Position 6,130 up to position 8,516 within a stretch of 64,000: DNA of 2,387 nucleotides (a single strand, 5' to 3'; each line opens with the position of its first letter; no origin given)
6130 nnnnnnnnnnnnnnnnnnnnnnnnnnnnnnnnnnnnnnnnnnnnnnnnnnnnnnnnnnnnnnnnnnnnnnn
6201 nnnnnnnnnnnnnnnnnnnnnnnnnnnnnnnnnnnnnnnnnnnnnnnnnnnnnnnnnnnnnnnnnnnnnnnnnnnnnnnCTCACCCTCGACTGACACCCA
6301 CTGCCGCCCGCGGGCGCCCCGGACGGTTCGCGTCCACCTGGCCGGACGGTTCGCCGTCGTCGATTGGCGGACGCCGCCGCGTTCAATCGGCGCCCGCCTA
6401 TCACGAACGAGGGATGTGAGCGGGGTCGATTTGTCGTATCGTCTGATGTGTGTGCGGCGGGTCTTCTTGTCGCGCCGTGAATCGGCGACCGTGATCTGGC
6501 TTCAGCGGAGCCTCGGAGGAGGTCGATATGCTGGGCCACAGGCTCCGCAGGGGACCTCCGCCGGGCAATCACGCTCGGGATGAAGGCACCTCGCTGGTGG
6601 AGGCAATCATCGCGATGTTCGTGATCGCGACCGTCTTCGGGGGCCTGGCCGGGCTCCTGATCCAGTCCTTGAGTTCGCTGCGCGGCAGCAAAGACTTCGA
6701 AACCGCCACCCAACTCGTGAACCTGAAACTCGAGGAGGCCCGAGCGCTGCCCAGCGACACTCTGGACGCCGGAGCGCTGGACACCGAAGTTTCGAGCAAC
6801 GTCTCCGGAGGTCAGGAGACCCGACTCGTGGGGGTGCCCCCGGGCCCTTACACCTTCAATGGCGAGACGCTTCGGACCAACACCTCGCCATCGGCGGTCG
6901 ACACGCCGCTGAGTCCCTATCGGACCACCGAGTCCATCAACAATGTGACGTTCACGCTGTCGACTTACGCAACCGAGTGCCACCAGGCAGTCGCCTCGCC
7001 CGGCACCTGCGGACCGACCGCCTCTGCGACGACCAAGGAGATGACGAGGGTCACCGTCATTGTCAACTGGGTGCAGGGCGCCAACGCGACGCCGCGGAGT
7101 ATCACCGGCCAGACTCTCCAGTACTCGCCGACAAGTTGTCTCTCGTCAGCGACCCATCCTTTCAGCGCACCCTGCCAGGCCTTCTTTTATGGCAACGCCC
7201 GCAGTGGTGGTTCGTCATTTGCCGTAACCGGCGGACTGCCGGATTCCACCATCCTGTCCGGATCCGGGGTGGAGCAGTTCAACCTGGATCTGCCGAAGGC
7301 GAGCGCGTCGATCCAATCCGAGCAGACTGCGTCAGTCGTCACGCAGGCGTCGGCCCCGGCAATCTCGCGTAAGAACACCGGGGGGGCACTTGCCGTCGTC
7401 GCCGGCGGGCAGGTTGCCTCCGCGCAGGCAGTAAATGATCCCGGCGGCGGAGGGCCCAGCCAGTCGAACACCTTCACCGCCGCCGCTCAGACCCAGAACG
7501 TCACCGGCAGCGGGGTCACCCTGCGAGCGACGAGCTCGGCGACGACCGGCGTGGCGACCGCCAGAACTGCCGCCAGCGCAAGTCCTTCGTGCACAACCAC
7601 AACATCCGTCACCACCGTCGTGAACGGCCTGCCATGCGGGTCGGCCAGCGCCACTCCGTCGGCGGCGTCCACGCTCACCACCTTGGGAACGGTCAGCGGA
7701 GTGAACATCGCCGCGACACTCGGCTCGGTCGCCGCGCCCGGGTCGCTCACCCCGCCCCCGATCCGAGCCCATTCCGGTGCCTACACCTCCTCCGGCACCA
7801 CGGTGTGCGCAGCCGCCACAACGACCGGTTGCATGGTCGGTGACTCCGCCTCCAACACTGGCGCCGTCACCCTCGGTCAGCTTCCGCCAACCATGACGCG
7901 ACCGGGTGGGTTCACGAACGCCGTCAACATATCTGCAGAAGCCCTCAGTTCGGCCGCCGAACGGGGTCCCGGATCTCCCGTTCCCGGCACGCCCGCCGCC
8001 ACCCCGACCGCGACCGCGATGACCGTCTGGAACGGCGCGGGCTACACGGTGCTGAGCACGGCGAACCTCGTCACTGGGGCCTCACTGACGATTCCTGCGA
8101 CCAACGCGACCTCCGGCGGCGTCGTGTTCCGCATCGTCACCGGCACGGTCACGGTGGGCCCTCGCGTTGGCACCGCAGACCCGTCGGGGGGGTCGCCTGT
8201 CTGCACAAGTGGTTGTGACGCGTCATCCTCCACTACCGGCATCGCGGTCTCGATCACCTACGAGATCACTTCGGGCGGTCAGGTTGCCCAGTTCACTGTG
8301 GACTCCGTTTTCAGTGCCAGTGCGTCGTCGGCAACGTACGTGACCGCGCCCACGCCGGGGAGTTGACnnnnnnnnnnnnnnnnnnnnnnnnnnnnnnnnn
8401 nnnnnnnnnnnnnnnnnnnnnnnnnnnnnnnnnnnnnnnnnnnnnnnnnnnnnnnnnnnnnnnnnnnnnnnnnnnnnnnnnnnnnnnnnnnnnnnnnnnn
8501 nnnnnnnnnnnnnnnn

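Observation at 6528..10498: Three-gene pseudopilin module directly downstream of nusB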

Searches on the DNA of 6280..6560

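Call 86: search_rna_families(source=window, start=6280, end=6560, threshold=evalue, max_evalue=1)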
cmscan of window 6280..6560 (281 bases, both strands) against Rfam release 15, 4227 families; matches with E-value up to 1: 1.
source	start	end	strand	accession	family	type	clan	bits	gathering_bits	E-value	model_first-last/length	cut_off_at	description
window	6500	6556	+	RF03766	mir-3155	Gene; miRNA;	-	16.3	70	0.88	1-56/56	no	mir-3155 microRNA precursor family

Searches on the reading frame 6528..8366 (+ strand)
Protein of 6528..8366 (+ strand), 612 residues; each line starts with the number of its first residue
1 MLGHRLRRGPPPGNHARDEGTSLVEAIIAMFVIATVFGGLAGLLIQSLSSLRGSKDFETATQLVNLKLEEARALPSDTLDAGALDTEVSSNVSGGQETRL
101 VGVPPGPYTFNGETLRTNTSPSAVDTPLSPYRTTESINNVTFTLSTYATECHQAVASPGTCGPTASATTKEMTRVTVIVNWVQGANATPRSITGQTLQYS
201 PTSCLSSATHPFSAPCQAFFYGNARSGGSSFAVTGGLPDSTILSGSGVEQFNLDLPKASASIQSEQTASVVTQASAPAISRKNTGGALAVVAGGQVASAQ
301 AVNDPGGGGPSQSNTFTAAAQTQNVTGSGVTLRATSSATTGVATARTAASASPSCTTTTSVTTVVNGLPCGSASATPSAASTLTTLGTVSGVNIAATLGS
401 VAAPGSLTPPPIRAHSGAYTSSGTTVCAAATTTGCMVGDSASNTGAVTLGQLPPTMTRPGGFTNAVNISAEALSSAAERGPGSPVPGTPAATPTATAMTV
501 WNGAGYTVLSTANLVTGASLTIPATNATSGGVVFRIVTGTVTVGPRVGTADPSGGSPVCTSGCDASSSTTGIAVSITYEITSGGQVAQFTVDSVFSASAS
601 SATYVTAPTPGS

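Call 4: search_protein_families(library=pfam, proteins=[window:6528-8366:+], max_evalue=1)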
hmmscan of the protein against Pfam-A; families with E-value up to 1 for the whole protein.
window:6528-8366:+ (612 aa): 1 family
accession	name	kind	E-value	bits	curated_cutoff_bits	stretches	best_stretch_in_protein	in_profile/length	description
PF07963.17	N_methyl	-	0.096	12.8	21.2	1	22-40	8-26/27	Prokaryotic N-terminal methylation motif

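Call 5: search_protein_families(library=ncbifam, proteins=[window:6528-8366:+], max_evalue=1)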
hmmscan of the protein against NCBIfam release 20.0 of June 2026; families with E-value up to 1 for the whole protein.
window:6528-8366:+ (612 aa): 0 families

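Call 19: find_homologous_proteins(query=window:6528-8363:+)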
Query window:6528-8363:+ (612 aa): 15 proteins with E <= 0.001 among 8000 candidates.
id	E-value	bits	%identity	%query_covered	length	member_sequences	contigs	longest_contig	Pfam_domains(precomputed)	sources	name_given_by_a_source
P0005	0.0e+0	1131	91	100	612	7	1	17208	-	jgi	jgi:Tfp pilus assembly protein PilV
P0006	1.5e-297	1006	83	100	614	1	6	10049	-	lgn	-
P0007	6.4e-256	869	72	100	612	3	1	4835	-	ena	-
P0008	1.9e-95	339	40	96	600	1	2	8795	-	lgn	-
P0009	8.5e-93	330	40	96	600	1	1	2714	-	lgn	-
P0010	3.1e-91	325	39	96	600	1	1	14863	-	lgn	-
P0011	8.3e-90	320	39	96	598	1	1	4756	-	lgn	-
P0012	8.3e-90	320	39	96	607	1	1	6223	-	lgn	-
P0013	8.4e-89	317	39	86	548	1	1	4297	-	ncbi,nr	ncbi:MAG: type II secretion system protein, partial [Candidatus Nanopelagicales bacterium]|nr:type I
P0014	4.5e-87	311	37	96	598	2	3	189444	-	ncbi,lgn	-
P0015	7.9e-34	136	30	99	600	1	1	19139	PF07963.18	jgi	jgi:prepilin-type N-terminal cleavage/methylation domain-containing protein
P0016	1.2e-23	102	30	96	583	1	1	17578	-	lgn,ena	-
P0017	3.5e-23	100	28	73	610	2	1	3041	-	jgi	jgi:hypothetical protein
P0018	2.0e-21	95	32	74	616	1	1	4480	-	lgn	-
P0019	1.6e-10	59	27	83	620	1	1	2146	-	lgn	-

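Call 23: search_solved_structures(query=A2, max_evalue=1)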
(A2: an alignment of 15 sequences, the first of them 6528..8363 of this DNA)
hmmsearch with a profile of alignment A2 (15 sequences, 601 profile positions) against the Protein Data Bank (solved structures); distinct sequences matched with E-value up to 1: 4.
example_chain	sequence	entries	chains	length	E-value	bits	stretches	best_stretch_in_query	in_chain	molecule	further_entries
1khi_A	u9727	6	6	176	0.3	12.6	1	324-389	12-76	Hex1 | Woronin body major protein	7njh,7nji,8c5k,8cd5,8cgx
8cd6_A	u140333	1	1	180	0.31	12.5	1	324-389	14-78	Woronin body major protein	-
7asi_A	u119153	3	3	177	0.31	12.5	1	325-389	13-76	eIF-5a domain-containing protein | Woronin body major protein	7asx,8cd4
9egp_A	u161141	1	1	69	0.69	11.4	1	10-39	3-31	Geopilin domain 1 protein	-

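Call 35: predict_structure(alignment_id=A3)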
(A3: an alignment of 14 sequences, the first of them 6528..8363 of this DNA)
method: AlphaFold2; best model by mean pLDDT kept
length: 612 residues; sequences in the alignment: 14
mean_pLDDT: 73.0   pTM: 0.66
mean pLDDT of the five models: 73.0, 71.3, 71.0, 69.3, 68.2
residues with pLDDT >= 90: 127; 70-90: 266; 50-70: 117; < 50: 102
segments of 3 or more residues with pLDDT < 50: 1-23, 29-31, 34-44, 200-216, 305-307, 349-353, 357-366, 419-432, 553-557, 610-612
pLDDT, mean of each block of 10 residues (from residue 1): 35 39 48 48 50 67 70 70 86 84 79 81 63 80 88 67 76 82 63 67 33 50 81 91 92 89 72 88 87 84 57 86 93 94 73 47 52 86 93 93 70 61 31 66 85 93 89 75 58 66 89 74 94 94 76 49 74 92 90 85 67 35
secondary structure, 60 per line:
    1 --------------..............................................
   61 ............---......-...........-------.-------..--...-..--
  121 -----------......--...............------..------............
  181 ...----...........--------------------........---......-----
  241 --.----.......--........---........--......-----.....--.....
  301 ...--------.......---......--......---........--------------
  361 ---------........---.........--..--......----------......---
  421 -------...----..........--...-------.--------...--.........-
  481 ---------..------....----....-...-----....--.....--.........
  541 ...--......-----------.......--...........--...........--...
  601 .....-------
elements in order: H15-72 H76-81 H85-93 E113-115 E132-137 E140-154 E169-183 E188-198 E219-226 E230-235 E248-254 E257-264 E268-275 E278-283 E289-293 E296-303 E312-318 E322-327 E330-335 E339-346 E370-377 E381-389 E396-401 E412-417 E435-444 E447-449 E466-468 E471-479 E498-501 E506-509 E519-522 E525-529 E532-543 E546-551 E563-569 E572-582 E585-595 E598-605

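Call 39: fold_search(model_id=the predicted structure, library=pdb)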
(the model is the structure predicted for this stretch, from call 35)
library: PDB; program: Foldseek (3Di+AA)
matches with E <= 10: 573; with E <= 0.001: 0
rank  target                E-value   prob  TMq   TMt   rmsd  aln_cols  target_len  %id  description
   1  3pgs_A                1.0e-03  0.16  0.09  0.12  27.7       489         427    8  Phe3Gly mutant of EcFadL (released 2011-05-25)
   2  3pgs_B                1.3e-03  0.15  0.10  0.12  28.2       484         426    8  Phe3Gly mutant of EcFadL (released 2011-05-25)
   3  4ft6                  2.4e-03  0.13  0.10  0.13  22.1       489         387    7  Crystal Structure of Pseudomonas aeruginosa OccK9 (OpdG) (released 2013-07-24)
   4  4d5b_B                3.2e-03  0.41  0.13  0.20  23.9       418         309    6  Crystal structure of CymA from Klebsiella oxytoca (released 2015-06-03)
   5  4v3h_A                4.1e-03  0.23  0.10  0.16  24.6       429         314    6  Crystal structure of CymA from Klebsiella oxytoca (released 2015-06-03)
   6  2r8a_A                4.7e-03  0.10  0.10  0.13  23.9       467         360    7  Crystal structure of the long-chain fatty acid transporter FadL mutant delta N8 (released 2008-09-23)
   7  7syz_A                6.3e-03  0.08  0.09  0.10  25.2       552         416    8  Hendra virus G protein head domain in complex with cross-neutralizing murine antibody hAH1.3 (released 2022-06-08)
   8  2r4p_A                6.3e-03  0.08  0.09  0.11  30.1       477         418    9  Crystal structure of the long-chain fatty acid transporter FadL mutant G212E (released 2008-09-16)
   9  2r4o_A                6.7e-03  0.07  0.08  0.11  30.8       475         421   10  Crystal structure of the long-chain fatty acid transporter FadL mutant delta NPA (released 2008-09-16)
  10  2r4l_A                7.4e-03  0.08  0.08  0.11  29.6       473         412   10  Crystal structure of the long-chain fatty acid transporter FadL mutant P34A (released 2008-09-16)
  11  2r4l_B                8.1e-03  0.08  0.08  0.10  30.8       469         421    8  Crystal structure of the long-chain fatty acid transporter FadL mutant P34A (released 2008-09-16)
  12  1i78_A                8.5e-03  0.16  0.10  0.17  21.7       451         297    6  CRYSTAL STRUCTURE OF OUTER MEMBRANE PROTEASE OMPT FROM ESCHERICHIA COLI (released 2001-10-03)
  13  4d5d_A                9.4e-03  0.28  0.13  0.20  23.7       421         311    7  Crystal structure of CymA from Klebsiella oxytoca (released 2015-06-03)
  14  4v3g_A                9.4e-03  0.18  0.10  0.15  24.5       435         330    6  Crystal structure of CymA from Klebsiella oxytoca (released 2015-06-03)
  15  9nh1_A                9.4e-03  0.08  0.07  0.13  24.4       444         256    5  In situ cryo-EM structure of porin I of the Legionella Dot/Icm T4SS machine (released 2025-09-17)
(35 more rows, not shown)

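Call 41: find_encoding_contigs(protein=P0014, flank=10000, max_places=2)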
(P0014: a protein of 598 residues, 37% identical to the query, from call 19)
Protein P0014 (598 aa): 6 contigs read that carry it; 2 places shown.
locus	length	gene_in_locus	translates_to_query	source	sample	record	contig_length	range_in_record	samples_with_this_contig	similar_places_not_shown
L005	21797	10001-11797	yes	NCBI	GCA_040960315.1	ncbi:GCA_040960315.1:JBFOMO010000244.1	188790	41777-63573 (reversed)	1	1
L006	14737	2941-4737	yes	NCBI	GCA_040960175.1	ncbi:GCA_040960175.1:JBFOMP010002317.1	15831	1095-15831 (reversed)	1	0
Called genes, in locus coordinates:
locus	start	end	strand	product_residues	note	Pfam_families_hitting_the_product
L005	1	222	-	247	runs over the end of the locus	PF01182:Glucosamine_iso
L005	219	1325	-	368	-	PF00923:TAL_FSA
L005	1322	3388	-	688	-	PF00456:Transketolase_N, PF02779:Transket_pyr, PF02780:Transketolase_C, PF22613:Transketolase_C_1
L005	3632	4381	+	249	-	-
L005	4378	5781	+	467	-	PF19295:SufBD_N, PF01458:SUFBD_core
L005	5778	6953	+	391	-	PF01458:SUFBD_core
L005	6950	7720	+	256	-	PF00005:ABC_tran, PF02463:SMC_N (faint)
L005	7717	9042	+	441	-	PF00266:Aminotran_5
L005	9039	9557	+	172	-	PF01592:NifU_N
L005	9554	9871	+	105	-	PF01883:FeS_assembly_P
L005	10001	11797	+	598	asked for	-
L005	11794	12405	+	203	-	-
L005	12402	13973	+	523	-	-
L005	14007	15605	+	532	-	PF00005:ABC_tran, PF01926:MMR_HSR1 (faint), PF02463:SMC_N (faint), PF13304:AAA_21 (faint), PF13521:AAA_28 (faint), PF12848:ABC_tran_Xtn (weak), PF00005:ABC_tran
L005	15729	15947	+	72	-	PF19575:HTH_58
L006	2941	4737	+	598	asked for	-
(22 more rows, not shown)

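Call 42: find_encoding_contigs(protein=P0015, flank=10000, max_places=2)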
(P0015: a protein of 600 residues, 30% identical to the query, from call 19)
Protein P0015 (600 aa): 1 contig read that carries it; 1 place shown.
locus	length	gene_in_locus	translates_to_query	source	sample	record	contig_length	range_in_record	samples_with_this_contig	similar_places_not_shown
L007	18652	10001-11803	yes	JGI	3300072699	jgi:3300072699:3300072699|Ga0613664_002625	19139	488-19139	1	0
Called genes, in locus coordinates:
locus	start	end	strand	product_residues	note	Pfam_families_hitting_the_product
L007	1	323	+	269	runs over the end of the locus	PF00082:Peptidase_S8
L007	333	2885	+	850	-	PF01590:GAF (weak), PF13185:GAF_2 (weak), PF00990:GGDEF, PF00563:EAL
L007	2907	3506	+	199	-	PF04167:DUF402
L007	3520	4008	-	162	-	PF14325:DUF4383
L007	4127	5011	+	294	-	PF14417:MEDS, PF01740:STAS, PF13466:STAS_2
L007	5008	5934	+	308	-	PF14417:MEDS, PF13581:HATPase_c_2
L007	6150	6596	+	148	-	PF06737:Transglycosylas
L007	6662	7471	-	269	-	PF01061:ABC2_membrane, PF12698:ABC2_membrane_3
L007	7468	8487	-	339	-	PF00005:ABC_tran, PF13304:AAA_21, PF13732:DrrA1-3_C (weak)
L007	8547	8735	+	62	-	-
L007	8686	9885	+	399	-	PF10011:DUF2254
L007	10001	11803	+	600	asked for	PF07963:N_methyl (weak)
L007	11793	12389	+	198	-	PF07963:N_methyl (weak)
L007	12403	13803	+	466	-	-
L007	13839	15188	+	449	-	-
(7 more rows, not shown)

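Call 46: find_encoding_contigs(protein=P0010, flank=10000, max_places=2)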
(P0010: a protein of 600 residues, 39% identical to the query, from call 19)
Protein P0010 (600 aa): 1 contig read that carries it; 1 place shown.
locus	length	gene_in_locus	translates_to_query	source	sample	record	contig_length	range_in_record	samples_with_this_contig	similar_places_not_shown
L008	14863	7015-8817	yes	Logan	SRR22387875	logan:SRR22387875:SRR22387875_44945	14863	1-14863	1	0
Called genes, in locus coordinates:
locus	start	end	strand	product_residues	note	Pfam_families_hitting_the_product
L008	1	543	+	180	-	?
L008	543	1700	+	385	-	PF01458:SUFBD_core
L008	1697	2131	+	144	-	PF00355:Rieske, PF13806:Rieske_2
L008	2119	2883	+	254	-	PF00005:ABC_tran, PF02463:SMC_N (faint)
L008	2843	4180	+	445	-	PF00266:Aminotran_5, PF01053:Cys_Met_Meta_PP (faint)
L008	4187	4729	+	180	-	PF01592:NifU_N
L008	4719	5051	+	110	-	PF01883:FeS_assembly_P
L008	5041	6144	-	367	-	-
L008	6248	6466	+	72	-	-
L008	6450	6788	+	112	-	PF02452:PemK_toxin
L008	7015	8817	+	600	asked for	-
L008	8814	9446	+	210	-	-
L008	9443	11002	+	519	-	-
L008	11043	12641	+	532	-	PF00005:ABC_tran, PF13555:AAA_29 (faint), PF01926:MMR_HSR1 (faint), PF02463:SMC_N (faint), PF13238:AAA_18 (faint), PF12848:ABC_tran_Xtn, PF00005:ABC_tran, PF13304:AAA_21 (weak), +1 more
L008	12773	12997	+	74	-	PF19575:HTH_58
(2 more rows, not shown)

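Call 47: find_encoding_contigs(protein=P0016, flank=10000, max_places=2)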
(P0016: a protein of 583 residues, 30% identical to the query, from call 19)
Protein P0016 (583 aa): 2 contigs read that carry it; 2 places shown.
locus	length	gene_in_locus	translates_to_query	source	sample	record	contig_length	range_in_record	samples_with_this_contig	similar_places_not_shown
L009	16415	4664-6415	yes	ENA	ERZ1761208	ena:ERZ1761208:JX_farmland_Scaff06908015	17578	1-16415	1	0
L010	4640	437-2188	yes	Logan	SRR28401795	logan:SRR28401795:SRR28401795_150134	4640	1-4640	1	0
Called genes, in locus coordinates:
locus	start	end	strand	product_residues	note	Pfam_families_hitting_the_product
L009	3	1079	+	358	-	?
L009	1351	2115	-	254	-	PF00459:Inositol_P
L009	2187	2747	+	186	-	-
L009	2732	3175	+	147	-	-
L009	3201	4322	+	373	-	PF12146:Hydrolase_4 (faint)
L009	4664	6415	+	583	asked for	-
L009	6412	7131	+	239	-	-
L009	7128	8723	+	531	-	-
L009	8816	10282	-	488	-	PF00171:Aldedh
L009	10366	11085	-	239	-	-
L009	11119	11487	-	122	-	-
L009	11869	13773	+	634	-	PF13415:Beta-prop_FBX42 (faint), PF01344:Kelch_1 (faint), PF25210:Kelch_FKB95 (faint), PF24996:NANM (weak), PF07646:Kelch_2 (faint), PF24681:Kelch_KLHDC2_KLHL20_DRC7 (weak), PF13360:PQQ_2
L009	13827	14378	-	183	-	PF00857:Isochorismatase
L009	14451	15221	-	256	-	PF05742:TANGO2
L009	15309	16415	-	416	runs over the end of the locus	PF00291:PALP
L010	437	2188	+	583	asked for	-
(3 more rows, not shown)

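Call 62: search_protein_families(library=pfam, alignment_id=A2, max_evalue=0.05)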
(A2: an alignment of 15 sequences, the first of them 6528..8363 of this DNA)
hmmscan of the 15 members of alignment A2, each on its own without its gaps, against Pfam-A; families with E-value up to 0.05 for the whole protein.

A. member 1, window:6528-8363:+ (612 aa): 0 families

B. families by the number of members that match (of 15 scanned): 3 families
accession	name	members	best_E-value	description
PF07963.17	N_methyl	6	3.9e-06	Prokaryotic N-terminal methylation motif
PF03168.19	LEA_2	1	0.025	Late embryogenesis abundant protein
PF18966.5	Lipoprotein_23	1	0.028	Uncharacterised lipoprotein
